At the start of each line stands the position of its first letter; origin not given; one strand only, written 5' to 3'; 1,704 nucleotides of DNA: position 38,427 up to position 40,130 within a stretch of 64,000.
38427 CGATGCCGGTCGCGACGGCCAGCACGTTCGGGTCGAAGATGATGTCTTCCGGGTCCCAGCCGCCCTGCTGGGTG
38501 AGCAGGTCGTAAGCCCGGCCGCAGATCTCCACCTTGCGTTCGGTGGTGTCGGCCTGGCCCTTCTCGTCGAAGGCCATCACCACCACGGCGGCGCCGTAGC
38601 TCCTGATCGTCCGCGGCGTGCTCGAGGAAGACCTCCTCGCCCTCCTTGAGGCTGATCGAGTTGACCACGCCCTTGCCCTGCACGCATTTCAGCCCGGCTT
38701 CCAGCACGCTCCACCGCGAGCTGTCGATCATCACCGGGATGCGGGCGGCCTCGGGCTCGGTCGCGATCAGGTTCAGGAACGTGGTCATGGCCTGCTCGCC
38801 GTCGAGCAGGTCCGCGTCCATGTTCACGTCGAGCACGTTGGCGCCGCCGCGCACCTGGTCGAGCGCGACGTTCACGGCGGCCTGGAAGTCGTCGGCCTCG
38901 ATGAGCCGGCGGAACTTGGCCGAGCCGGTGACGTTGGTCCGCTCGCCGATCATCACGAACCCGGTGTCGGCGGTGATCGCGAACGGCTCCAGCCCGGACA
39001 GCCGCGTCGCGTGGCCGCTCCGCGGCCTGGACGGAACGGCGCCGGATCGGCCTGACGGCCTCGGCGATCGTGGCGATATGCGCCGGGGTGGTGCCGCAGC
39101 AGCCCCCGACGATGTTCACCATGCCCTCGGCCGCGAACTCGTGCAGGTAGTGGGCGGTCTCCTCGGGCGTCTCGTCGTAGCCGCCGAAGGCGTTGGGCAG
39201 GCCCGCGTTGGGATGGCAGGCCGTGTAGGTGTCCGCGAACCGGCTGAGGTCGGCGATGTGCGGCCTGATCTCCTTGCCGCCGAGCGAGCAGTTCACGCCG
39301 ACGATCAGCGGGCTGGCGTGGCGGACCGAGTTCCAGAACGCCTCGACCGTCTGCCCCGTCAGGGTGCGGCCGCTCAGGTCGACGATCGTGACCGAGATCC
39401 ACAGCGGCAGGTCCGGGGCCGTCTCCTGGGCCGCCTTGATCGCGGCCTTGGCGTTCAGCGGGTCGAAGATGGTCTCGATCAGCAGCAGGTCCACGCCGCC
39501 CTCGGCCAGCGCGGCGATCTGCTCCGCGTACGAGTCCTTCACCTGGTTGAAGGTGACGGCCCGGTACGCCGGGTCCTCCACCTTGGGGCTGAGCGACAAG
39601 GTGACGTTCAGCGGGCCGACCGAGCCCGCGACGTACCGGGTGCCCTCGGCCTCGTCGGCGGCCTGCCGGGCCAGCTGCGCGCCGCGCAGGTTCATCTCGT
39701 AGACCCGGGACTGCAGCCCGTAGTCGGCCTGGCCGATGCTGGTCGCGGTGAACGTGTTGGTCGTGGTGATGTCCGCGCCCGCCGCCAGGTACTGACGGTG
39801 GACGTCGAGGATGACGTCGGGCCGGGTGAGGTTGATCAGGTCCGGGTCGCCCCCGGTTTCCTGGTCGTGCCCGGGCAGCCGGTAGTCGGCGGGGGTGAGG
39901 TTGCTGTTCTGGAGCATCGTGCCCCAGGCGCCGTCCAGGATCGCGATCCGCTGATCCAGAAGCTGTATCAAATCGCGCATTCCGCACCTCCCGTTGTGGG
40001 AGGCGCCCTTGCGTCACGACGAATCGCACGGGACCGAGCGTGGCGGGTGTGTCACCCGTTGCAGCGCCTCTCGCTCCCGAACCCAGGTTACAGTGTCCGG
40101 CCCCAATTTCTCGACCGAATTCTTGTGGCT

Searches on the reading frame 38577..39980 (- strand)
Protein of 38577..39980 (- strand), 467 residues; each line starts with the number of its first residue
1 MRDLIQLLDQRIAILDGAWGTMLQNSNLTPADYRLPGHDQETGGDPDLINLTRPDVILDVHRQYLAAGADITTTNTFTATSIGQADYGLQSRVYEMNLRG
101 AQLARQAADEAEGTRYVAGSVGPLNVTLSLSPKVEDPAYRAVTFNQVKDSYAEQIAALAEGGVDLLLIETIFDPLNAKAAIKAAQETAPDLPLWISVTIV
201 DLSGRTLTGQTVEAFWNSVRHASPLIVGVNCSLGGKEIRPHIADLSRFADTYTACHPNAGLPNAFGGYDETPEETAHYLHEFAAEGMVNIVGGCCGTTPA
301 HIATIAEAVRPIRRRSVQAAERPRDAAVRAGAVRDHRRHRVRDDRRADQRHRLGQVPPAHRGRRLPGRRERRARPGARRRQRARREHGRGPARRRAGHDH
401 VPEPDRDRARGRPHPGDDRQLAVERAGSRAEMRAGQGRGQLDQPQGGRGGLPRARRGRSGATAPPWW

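Call 10: search_protein_families(library=pfam, proteins=[window:38577-39980:-])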
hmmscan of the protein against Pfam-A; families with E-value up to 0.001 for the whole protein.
window:38577-39980:- (467 aa): 1 family
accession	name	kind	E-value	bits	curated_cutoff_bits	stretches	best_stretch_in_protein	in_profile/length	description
PF02574.22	S-methyl_trans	-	9.3e-96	321.4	22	1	14-309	2-283/283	Homocysteine S-methyltransferase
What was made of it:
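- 36380..39980 (-): metH (cobalamin-dependent methionine synthase) broken by four +1 insertions; downstream neighbour, not part of the module. Pfam pieces (call 10).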
